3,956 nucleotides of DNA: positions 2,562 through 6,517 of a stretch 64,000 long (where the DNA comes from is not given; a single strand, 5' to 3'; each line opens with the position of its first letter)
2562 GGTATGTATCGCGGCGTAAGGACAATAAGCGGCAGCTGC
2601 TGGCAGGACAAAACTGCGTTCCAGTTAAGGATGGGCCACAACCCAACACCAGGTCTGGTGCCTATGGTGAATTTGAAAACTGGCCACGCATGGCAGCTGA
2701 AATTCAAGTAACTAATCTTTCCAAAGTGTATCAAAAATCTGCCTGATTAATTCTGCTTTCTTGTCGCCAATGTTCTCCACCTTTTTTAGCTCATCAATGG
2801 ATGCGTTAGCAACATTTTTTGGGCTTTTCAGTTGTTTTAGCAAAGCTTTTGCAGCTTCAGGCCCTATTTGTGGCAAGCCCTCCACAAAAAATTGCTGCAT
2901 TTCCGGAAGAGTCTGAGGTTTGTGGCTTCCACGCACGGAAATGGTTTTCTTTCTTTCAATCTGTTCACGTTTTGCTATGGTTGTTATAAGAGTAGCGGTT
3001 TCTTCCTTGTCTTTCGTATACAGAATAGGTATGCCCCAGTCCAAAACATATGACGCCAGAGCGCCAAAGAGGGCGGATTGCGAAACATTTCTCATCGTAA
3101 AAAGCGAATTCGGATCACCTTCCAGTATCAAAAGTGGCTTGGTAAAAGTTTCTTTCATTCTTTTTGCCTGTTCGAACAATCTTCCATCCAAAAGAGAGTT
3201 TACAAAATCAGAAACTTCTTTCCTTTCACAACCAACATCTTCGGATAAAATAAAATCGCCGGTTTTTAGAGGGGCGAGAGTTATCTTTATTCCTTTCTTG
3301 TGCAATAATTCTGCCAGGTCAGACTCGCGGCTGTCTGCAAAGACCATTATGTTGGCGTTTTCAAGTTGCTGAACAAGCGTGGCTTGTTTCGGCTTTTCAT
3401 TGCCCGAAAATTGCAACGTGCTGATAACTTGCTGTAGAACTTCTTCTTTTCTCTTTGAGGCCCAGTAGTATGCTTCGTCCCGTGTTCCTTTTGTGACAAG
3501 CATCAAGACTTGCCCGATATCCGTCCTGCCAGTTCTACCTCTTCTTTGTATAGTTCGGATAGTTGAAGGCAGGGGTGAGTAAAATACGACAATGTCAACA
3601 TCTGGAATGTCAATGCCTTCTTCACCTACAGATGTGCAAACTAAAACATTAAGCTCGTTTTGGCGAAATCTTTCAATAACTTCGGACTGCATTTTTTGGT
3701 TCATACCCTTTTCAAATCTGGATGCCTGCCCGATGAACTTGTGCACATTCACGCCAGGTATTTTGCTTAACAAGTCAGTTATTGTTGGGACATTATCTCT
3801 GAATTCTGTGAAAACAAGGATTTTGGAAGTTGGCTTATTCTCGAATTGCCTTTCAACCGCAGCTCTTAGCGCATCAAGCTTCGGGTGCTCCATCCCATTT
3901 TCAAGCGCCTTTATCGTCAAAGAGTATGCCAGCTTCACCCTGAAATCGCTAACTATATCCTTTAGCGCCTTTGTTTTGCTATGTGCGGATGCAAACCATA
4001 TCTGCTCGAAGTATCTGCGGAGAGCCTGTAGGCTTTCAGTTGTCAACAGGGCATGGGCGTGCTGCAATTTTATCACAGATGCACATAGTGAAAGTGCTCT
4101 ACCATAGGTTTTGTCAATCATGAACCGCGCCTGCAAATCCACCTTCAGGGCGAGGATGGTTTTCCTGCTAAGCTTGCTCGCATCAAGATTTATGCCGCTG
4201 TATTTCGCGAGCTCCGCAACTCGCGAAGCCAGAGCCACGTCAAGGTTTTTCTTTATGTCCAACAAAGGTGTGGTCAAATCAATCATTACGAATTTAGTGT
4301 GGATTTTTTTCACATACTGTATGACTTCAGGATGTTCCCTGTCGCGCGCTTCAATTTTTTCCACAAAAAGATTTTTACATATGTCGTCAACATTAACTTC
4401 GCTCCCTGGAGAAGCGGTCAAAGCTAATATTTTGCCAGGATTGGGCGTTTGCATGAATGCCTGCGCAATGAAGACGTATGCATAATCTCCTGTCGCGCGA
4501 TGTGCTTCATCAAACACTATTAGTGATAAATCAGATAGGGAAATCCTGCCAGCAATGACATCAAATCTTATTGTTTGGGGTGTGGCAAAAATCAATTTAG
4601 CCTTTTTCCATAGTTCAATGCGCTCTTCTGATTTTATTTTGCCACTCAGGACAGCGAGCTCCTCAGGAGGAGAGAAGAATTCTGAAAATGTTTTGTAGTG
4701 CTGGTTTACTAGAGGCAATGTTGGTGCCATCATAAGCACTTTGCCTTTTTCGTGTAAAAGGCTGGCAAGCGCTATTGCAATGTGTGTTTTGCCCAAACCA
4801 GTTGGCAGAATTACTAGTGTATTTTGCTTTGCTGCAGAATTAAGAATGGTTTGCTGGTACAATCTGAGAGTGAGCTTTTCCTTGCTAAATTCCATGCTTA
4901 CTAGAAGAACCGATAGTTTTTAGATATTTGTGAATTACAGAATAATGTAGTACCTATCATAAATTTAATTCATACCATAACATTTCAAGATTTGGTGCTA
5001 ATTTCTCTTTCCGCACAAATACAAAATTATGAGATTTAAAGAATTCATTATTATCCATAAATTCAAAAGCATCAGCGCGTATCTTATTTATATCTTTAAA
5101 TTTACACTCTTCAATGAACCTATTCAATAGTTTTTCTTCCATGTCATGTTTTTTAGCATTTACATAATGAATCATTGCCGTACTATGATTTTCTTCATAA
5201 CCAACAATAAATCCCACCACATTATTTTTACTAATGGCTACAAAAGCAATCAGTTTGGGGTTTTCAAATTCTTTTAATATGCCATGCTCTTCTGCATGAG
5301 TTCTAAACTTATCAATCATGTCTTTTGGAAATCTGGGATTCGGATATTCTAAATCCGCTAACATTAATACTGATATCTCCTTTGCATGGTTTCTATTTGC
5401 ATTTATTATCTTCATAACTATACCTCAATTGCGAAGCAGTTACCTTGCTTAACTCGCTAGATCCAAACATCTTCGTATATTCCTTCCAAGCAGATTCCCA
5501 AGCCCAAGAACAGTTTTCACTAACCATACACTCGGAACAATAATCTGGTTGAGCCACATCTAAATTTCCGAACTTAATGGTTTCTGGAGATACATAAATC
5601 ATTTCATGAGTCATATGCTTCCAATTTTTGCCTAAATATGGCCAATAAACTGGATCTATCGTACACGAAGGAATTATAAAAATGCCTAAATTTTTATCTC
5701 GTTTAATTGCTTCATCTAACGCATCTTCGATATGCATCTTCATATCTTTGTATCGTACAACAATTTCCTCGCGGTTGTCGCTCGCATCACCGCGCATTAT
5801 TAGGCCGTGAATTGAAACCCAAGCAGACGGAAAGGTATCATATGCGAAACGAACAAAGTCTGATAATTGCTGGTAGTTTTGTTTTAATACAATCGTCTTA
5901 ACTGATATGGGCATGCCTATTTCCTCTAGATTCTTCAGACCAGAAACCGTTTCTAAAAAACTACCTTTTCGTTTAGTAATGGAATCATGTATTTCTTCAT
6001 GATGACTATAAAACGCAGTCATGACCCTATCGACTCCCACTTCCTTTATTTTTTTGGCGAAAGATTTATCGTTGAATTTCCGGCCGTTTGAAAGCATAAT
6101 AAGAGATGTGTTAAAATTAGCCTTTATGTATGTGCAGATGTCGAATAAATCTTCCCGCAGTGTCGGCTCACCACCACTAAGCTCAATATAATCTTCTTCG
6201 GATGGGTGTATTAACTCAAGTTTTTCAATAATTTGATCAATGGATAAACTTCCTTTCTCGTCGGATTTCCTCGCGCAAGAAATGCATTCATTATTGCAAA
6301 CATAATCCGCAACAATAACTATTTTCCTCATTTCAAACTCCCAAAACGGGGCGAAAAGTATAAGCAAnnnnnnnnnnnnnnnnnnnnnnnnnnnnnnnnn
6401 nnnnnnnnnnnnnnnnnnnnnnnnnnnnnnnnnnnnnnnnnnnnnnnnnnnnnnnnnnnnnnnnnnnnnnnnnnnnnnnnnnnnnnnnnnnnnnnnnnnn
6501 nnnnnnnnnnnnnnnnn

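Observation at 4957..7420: Putative RiPP gene cluster in a DPANN archaeon: precursor, prenyltransferase, radical SAM, GNAT-like protein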

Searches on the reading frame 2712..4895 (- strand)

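Call 3: search_protein_families(library=pfam, proteins=[window:2712-4895:-], max_evalue=1)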
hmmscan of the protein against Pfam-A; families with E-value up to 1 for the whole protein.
window:2712-4895:- (727 aa): 18 families
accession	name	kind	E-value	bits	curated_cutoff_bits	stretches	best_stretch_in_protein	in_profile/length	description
PF02732.21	ERCC4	-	7e-31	107.5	24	1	521-639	2-139/140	ERCC4 domain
PF00271.37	Helicase_C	-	3.3e-26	92.1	23.5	1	342-458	5-109/110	Helicase conserved C-terminal domain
PF00270.35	DEAD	-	9.8e-24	84.4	26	1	13-167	3-164/167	DEAD/DEAH box helicase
PF04851.21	ResIII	-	1.5e-21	77.5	22.5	1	8-163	2-162/164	Type III restriction enzyme, res subunit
PF21210.2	RNA_helicase_helical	-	1.2e-11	45.2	27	1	224-323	6-106/108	Putative ATP-dependent RNA helicase, helical bundle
PF14520.12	HHH_5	-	3.7e-10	40.6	27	1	673-717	6-51/57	Helix-hairpin-helix domain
PF12826.13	HHH_2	-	1.8e-09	38.1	27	1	673-725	7-59/64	Helix-hairpin-helix motif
PF22590.2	Cas3-like_C_2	-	4.2e-06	27.4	27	1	384-458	29-104/106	CRISPR-associated nuclease/helicase Cas3, C-terminal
PF00633.29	HHH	-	8.1e-06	25.9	24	1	692-719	2-29/30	Helix-hairpin-helix motif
PF01695.23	IstB_IS21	-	0.0011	18.9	24.1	1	22-64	91-133/238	IstB-like ATP binding protein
PF16203.11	ERCC3_RAD25_C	-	0.0087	15.8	27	1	398-472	89-173/248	ERCC3/RAD25/XPB C-terminal helicase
PF02844.21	GARS_N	-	0.044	15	29.5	0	465-527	4-65/100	Phosphoribosylglycinamide synthetase, N domain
PF12836.13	HHH_3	-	0.047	14.3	27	1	674-718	19-61/65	Helix-hairpin-helix motif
PF02562.22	PhoH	-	0.083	12.8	27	1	14-63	9-59/205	PhoH-like protein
PF19822.4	DUF6304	-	0.091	13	35.8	1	597-648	56-102/156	Family of unknown function (DUF6304)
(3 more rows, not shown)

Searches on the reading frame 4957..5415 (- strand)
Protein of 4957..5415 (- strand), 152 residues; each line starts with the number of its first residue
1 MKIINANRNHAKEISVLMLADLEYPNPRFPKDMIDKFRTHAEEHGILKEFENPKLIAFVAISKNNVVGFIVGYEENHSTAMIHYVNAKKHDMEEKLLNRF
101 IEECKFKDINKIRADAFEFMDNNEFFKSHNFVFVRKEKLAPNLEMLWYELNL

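Call 3: search_protein_families(library=pfam, proteins=[window:4957-5415:-], max_evalue=1)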
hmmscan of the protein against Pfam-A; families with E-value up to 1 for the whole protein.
window:4957-5415:- (152 aa): 4 families
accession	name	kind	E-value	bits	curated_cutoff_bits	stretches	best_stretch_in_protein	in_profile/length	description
PF13673.13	Acetyltransf_10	-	0.0023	18.4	23.6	1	30-145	6-121/128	Acetyltransferase (GNAT) domain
PF22177.2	PBP1_XylR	-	0.031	15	27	1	40-87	48-95/98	XylR N-terminal domain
PF00583.31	Acetyltransf_1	-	0.039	14.7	20.7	1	42-85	27-65/116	Acetyltransferase (GNAT) family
PF14114.12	DUF4286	-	0.086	13.5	25.8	1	46-105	32-91/100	Domain of unknown function (DUF4286)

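Call 4: search_protein_families(library=ncbifam, proteins=[window:4957-5415:-], max_evalue=1)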
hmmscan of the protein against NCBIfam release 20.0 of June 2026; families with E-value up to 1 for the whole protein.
window:4957-5415:- (152 aa): 3 families
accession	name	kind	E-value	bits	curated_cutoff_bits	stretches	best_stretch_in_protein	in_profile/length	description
TIGR01575.1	rimI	equivalog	0.045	13.9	86.4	1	43-112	20-92/132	ribosomal protein S18-alanine N-acetyltransferase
NF005840.0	PRK07757.1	equivalog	0.082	12.8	154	1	86-141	77-128/153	N-acetyltransferase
NF053690.1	BamK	equivalog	0.46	10.3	120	1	87-129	27-72/199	BamK family beta-barrel-assembly machinery protein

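Call 34: search_protein_families(library=pfam, alignment_id=A2, max_evalue=0.1)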
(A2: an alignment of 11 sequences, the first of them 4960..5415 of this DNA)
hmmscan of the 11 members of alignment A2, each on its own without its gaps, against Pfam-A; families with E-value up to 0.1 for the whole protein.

A. member 1, window:4960-5415:- (152 aa): 4 families
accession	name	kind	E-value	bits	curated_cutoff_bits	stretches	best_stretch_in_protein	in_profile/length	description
PF13673.13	Acetyltransf_10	-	0.0023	18.4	23.6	1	30-145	6-121/128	Acetyltransferase (GNAT) domain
PF22177.2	PBP1_XylR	-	0.031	15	27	1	40-87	48-95/98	XylR N-terminal domain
PF00583.31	Acetyltransf_1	-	0.039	14.7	20.7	1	42-85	27-65/116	Acetyltransferase (GNAT) family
PF14114.12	DUF4286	-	0.086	13.5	25.8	0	46-105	32-91/100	Domain of unknown function (DUF4286)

B. families by the number of members that match (of 11 scanned): 7 families
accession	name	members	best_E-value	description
PF13673.13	Acetyltransf_10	8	3.6e-06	Acetyltransferase (GNAT) domain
PF00583.31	Acetyltransf_1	5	0.00016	Acetyltransferase (GNAT) family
PF14114.12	DUF4286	2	0.051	Domain of unknown function (DUF4286)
PF21350.2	Cas6_I-A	1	0.0031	CRISPR-associated protein Cas6, N-terminal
PF17304.8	OM14_C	1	0.018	Mitochondrial outer membrane protein OM14, C-terminal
PF22177.2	PBP1_XylR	1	0.031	XylR N-terminal domain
PF00061.29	Lipocalin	1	0.068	Lipocalin / cytosolic fatty-acid binding protein family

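Call 41: predict_structure(alignment_id=A2)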
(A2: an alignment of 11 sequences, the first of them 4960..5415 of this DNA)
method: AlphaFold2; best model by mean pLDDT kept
length: 152 residues; sequences in the alignment: 11
mean_pLDDT: 94.0   pTM: 0.87
mean pLDDT of the five models: 94.0, 93.7, 92.6, 87.1, 83.5
residues with pLDDT >= 90: 126; 70-90: 26; 50-70: 0; < 50: 0
segments of 3 or more residues with pLDDT < 50: none
pLDDT, mean of each block of 10 residues (from residue 1): 95 95 88 92 95 97 94 96 92 96 97 92 93 94 93 95
secondary structure, 60 per line:
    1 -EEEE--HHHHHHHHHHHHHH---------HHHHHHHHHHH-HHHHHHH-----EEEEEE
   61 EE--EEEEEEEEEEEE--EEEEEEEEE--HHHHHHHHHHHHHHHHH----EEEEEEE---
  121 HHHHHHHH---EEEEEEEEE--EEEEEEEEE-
elements in order: E2-5 H8-21 H31-41 H43-49 E55-62 E65-76 E79-87 H90-106 E111-117 H121-128 E132-140 E143-151

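Call 46: fold_search(model_id=the predicted structure, library=pdb)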
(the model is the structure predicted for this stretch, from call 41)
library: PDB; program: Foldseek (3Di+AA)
matches with E <= 10: 1444; with E <= 0.001: 714
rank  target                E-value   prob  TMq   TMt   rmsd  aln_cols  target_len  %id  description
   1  1tiq_A                1.6e-11  1.00  0.82  0.73   3.0       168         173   17  Crystal Structure of an Acetyltransferase (PaiA) in complex with CoA and DTT from Bacillus subtilis, Northeast Structu (released 2004-07-13)
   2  8osp_A                5.1e-11  1.00  0.81  0.72   3.0       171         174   15  GCN5-related N-Acetyltransferase from Lactobacillus curiae (released 2023-07-05)
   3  1tiq_B                9.0e-11  1.00  0.83  0.76   2.7       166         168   16  Crystal Structure of an Acetyltransferase (PaiA) in complex with CoA and DTT from Bacillus subtilis, Northeast Structu (released 2004-07-13)
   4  4e2a_A                5.4e-10  1.00  0.77  0.70   3.5       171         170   10  Crystal Structure of the Putative acetyltransferase from Streptococcus mutans (released 2013-03-13)
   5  3fnc_A                5.8e-10  1.00  0.83  0.79   2.5       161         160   16  Crystal structure of a putative acetyltransferase from Listeria innocua (released 2009-01-27)
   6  4e2a_B                7.4e-10  1.00  0.76  0.69   3.7       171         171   10  Crystal Structure of the Putative acetyltransferase from Streptococcus mutans (released 2013-03-13)
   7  9mto_A                1.0e-09  1.00  0.78  0.80   2.8       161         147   16  Crystal structure of acetyltransferase CBU0801 from Coxiella burnetii (released 2025-01-22)
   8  9mto_B                1.4e-09  1.00  0.79  0.83   2.7       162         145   17  Crystal structure of acetyltransferase CBU0801 from Coxiella burnetii (released 2025-01-22)
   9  1b87                  1.9e-09  1.00  0.68  0.58   4.8       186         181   15  CRYSTAL STRUCTURE OF AN AMINOGLYCOSIDE 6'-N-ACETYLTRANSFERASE (released 1999-06-30)
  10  5e96                  3.3e-09  1.00  0.78  0.77   2.6       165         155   17  Crystal structure of aminoglycoside 6'-acetyltransferase type Ii (released 2016-07-06)
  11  3fnc_B                4.2e-09  1.00  0.81  0.77   3.0       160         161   15  Crystal structure of a putative acetyltransferase from Listeria innocua (released 2009-01-27)
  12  1wk4_A                5.1e-09  1.00  0.80  0.71   3.1       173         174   12  Crystal structure of ttk003001606 (released 2004-11-30)
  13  7bxz_B                6.1e-09  1.00  0.72  0.62   4.4       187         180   15  Crystal structure of the aminoglycoside 6'-N-acetyltransferase from Enterococcus faecium (released 2020-08-12)
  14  1n71_A                7.0e-09  1.00  0.72  0.61   4.4       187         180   15  Crystal structure of aminoglycoside 6'-acetyltransferase type Ii in complex with coenzyme A (released 2003-03-18)
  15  5jtf_A                7.0e-09  1.00  0.71  0.62   4.6       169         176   11  Crystal structure of ArsN N-acetyltransferase from Pseudomonas putida KT2440 (released 2017-05-17)
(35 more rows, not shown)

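Call 52: search_protein_families(library=padloc, proteins=[window:4957-5415:-], max_evalue=0.01)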
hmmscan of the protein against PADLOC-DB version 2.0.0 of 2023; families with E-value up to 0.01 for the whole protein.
window:4957-5415:- (152 aa): 0 families

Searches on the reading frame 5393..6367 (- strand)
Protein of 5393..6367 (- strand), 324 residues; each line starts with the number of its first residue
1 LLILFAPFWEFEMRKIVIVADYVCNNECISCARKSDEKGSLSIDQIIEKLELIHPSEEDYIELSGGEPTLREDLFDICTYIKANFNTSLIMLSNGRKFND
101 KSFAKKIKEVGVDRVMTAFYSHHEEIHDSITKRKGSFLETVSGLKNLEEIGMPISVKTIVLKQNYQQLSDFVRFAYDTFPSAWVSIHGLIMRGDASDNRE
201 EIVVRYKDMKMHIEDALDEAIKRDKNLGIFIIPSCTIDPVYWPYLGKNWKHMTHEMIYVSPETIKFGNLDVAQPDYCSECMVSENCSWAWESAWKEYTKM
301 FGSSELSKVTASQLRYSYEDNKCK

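Call 3: search_protein_families(library=pfam, proteins=[window:5393-6367:-], max_evalue=1)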
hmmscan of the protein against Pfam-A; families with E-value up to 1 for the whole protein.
window:5393-6367:- (324 aa): 4 families
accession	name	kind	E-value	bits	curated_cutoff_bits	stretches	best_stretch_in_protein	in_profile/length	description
PF04055.27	Radical_SAM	-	4.3e-19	69.7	29.5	1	23-175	6-166/166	Radical SAM superfamily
PF13353.11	Fer4_12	-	3.9e-05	24.4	22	1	24-103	15-99/137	4Fe-4S single cluster domain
PF10392.15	COG5_N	-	0.23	12.1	31.2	1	107-172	30-95/132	Conserved oligomeric Golgi complex subunit 5, N-terminal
PF13344.12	Hydrolase_6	-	0.23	11.9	27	1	86-134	30-78/101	Haloacid dehalogenase-like hydrolase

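Call 4: search_protein_families(library=ncbifam, proteins=[window:5393-6367:-], max_evalue=1)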
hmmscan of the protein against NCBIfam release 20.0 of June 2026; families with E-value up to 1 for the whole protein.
window:5393-6367:- (324 aa): 44 families (the best 25 are shown)
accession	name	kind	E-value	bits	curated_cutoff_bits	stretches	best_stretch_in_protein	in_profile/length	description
TIGR03977.1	rSAM_pair_HxsC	equivalog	3.8e-45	154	267.9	1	22-247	33-263/292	His-Xaa-Ser system radical SAM maturase HxsC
NF038332.1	rSAM_rare_HxsC4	exception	5.5e-24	84.9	500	1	14-239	14-246/335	radical SAM protein HxsC4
TIGR04055.1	rSAM_NirJ2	equivalog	6.7e-22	78.4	500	1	23-236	9-216/326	putative heme d1 biosynthesis radical SAM protein NirJ2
TIGR02668.1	moaA_archaeal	equivalog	7.4e-21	74.4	325.25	1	14-221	10-218/303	GTP 3',8-cyclase MoaA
TIGR04545.1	rSAM_ahbD_hemeb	equivalog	7.1e-20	71.7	500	1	23-204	9-190/339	heme b synthase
NF001199.0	PRK00164.2-1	equivalog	1e-19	70.8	231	1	17-214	15-214/308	GTP 3',8-cyclase MoaA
TIGR04303.1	GeoRSP_rSAM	equivalog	1.3e-19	70.9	400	1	21-229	12-216/325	GeoRSP system radical SAM/SPASM protein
NF050035.1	rSAM_WgK_link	exception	1.1e-18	67.4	650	1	22-244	17-236/367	radical SAM/SPASM peptide maturase WgkB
NF045702.1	rSAM_GDGT_ether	equivalog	2.5e-18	66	450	1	23-225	95-305/486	tetraether lipid synthase Tes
TIGR04051.1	rSAM_NirJ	equivalog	8.8e-18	64.4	515.45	1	24-181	12-169/354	heme d1 biosynthesis radical SAM protein NirJ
NF045646.2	rSAM_Se_TrsS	equivalog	9.9e-18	63.9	490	1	23-181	95-257/441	radical SAM (seleno)protein TrsS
TIGR04053.2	TIGR04053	equivalog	4.9e-17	62.2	395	1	24-199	22-196/366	TIGR04053 family radical SAM/SPASM domain-containing protein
TIGR02666.1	moaA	equivalog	1.4e-16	60.4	284.05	1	23-178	19-183/336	GTP 3',8-cyclase MoaA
TIGR04054.1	rSAM_NirJ1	equivalog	3.3e-16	58.9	650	1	21-204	43-225/387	putative heme d1 biosynthesis radical SAM protein NirJ1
TIGR03961.1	rSAM_PTO1314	hypoth_equivalog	1.8e-14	53.8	306.05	1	22-176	31-179/332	PTO1314 family radical SAM protein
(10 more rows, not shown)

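Call 52: search_protein_families(library=padloc, proteins=[window:5396-6331:-], max_evalue=0.01)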
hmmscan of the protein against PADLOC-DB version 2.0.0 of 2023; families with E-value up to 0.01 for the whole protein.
window:5396-6331:- (312 aa): 2 families
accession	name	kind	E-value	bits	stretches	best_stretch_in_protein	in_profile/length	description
PDLC02904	pVip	-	1e-12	46.1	1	11-180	12-179/262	Viperins associated with kinases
PDLC02903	pVip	-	4.2e-12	44.1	1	11-161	9-159/257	Viperins not associated with kinases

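Call 65: find_homologous_proteins(query=window:5396-6331:-, max_evalue=1e-20)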
Query window:5396-6331:- (312 aa): 42 proteins with E <= 1e-20 among 932 candidates.
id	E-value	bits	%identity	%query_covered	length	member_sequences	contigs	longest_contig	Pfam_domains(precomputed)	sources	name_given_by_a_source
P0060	4.2e-205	698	97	100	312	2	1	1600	PF04055.28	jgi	-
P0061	2.5e-158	544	75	97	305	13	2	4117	PF04055.28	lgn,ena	-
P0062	8.9e-158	542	75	97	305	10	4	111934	PF04055.28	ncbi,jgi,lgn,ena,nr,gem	ncbi:MAG TPA: radical SAM protein [Candidatus Woesearchaeota archaeon]|nr:radical SAM protein [Candi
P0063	9.5e-157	539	74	97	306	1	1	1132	PF04055.28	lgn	-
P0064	4.2e-156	537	73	97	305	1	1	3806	PF04055.28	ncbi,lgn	-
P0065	3.7e-154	530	74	97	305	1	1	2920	PF04055.28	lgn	-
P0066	8.5e-154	529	73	97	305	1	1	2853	PF04055.28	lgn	-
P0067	1.6e-153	528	73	97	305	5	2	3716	PF04055.28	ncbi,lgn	-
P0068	1.8e-151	522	71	98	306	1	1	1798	PF04055.28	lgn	-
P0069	2.0e-151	521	71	98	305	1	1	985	PF04055.28,PF13353.12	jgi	jgi:MoaA/NifB/PqqE/SkfB family radical SAM enzyme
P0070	1.9e-148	512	69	97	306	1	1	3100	PF04055.28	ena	-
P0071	2.0e-147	508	68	97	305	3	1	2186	PF04055.28,PF13353.12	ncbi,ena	ncbi:MAG: radical SAM protein [Nanoarchaeota archaeon]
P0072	1.7e-146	505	71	97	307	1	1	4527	PF04055.28,PF13353.12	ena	-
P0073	3.5e-146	504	67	97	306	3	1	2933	PF04055.28,PF13353.12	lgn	-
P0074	5.7e-146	504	68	97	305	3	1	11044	PF04055.28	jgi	jgi:MoaA/NifB/PqqE/SkfB family radical SAM enzyme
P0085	4.0e-133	461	61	97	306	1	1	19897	PF04055.28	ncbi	ncbi:MAG: radical SAM protein [Nanobdellota archaeon]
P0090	1.0e-123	430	59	96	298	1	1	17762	PF04055.28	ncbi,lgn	ncbi:MAG: radical SAM protein [Nanoarchaeota archaeon]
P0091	7.6e-123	428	61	95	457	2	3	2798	PF04055.28,PF13353.12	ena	-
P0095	2.7e-113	396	56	97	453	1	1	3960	PF04055.28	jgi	jgi:MoaA/NifB/PqqE/SkfB family radical SAM enzyme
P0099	1.2e-52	197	36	96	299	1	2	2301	PF04055.28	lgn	-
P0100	4.7e-29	120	30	91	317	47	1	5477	PF04055.28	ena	-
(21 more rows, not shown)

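Call 67: find_encoding_contigs(protein=P0095, flank=4000, max_places=2)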
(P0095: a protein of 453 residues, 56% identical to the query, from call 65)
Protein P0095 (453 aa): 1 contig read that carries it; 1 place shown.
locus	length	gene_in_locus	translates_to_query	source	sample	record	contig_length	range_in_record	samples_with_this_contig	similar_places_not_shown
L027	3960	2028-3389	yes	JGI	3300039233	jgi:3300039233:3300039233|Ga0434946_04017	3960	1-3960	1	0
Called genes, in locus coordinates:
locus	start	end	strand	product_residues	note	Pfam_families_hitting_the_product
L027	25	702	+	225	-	-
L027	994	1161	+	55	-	-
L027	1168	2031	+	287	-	-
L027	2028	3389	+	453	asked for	PF04055:Radical_SAM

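Call 68: find_encoding_contigs(protein=P0091, flank=4000, max_places=2)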
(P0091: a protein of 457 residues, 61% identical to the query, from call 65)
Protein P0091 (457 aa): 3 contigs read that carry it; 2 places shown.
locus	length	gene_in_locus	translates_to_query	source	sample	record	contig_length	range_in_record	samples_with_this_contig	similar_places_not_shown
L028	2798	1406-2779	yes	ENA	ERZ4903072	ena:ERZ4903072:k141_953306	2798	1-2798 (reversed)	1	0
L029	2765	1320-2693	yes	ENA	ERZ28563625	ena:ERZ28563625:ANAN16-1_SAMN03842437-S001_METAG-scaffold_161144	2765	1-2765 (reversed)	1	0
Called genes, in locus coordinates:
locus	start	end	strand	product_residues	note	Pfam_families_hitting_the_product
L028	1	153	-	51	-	?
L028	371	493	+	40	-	-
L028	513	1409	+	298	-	-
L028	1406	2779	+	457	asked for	PF04055:Radical_SAM, PF13353:Fer4_12 (faint)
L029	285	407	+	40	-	-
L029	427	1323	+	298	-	-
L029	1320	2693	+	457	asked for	PF04055:Radical_SAM, PF13353:Fer4_12 (faint)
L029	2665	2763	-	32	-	?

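Call 69: find_encoding_contigs(protein=P0099, flank=4000, max_places=2)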
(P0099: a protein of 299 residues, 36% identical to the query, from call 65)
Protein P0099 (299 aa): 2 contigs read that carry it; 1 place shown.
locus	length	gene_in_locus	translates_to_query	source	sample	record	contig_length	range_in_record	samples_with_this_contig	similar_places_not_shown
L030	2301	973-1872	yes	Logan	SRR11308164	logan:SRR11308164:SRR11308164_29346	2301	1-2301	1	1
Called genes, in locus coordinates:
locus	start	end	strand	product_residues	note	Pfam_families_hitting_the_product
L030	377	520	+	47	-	-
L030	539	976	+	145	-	-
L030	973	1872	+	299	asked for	PF04055:Radical_SAM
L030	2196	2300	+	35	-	?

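Call 79: find_encoding_contigs(protein=P0100, flank=4000, max_places=3)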
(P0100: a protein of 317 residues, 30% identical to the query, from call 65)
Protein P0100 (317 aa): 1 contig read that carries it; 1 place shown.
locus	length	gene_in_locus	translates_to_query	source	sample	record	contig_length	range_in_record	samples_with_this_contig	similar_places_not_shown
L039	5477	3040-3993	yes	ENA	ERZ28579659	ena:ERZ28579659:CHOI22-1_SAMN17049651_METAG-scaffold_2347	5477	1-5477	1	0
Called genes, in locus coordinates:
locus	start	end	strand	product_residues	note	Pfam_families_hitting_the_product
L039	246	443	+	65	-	-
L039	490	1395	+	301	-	PF00069:Pkinase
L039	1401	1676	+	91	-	-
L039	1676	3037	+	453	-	PF04055:Radical_SAM, PF13186:SPASM (faint)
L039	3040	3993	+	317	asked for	PF04055:Radical_SAM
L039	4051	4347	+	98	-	-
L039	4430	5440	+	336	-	PF04055:Radical_SAM, PF13353:Fer4_12 (weak)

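Call 86: find_encoding_contigs(protein=P0085, flank=4000, max_places=1)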
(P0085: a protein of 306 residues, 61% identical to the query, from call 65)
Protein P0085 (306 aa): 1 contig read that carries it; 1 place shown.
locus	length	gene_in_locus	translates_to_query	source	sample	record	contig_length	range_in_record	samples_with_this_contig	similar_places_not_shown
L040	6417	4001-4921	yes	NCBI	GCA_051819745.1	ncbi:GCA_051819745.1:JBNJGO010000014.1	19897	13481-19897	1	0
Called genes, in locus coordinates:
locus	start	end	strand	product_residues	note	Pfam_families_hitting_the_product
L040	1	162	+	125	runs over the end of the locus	PF02643:DUF192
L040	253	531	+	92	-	PF00216:Bac_DNA_binding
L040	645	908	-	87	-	PF01985:CRS1_YhbY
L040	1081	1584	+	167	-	-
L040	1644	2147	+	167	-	-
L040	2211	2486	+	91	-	PF01541:GIY-YIG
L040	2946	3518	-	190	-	PF01909:NTP_transf_2, PF18765:Polbeta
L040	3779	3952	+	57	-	-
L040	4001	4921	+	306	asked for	PF04055:Radical_SAM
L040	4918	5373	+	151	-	-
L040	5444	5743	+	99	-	-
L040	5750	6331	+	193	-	-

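Call 87: find_encoding_contigs(protein=P0090, flank=4000, max_places=1)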
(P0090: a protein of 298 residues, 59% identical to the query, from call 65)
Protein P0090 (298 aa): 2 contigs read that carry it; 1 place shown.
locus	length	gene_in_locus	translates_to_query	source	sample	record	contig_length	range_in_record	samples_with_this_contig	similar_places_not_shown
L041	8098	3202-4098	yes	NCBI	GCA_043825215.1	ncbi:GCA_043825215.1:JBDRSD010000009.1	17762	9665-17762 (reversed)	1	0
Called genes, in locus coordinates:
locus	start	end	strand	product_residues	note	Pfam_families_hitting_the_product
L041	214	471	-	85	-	PF26688:RHH_12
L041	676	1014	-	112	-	-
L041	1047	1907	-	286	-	PF07228:SpoIIE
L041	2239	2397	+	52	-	-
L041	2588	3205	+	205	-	-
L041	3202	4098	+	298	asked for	PF04055:Radical_SAM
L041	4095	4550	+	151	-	-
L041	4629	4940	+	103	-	-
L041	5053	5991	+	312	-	PF00589:Phage_integrase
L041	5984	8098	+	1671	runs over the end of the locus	PF05048:NosD (weak), PF13229:Beta_helix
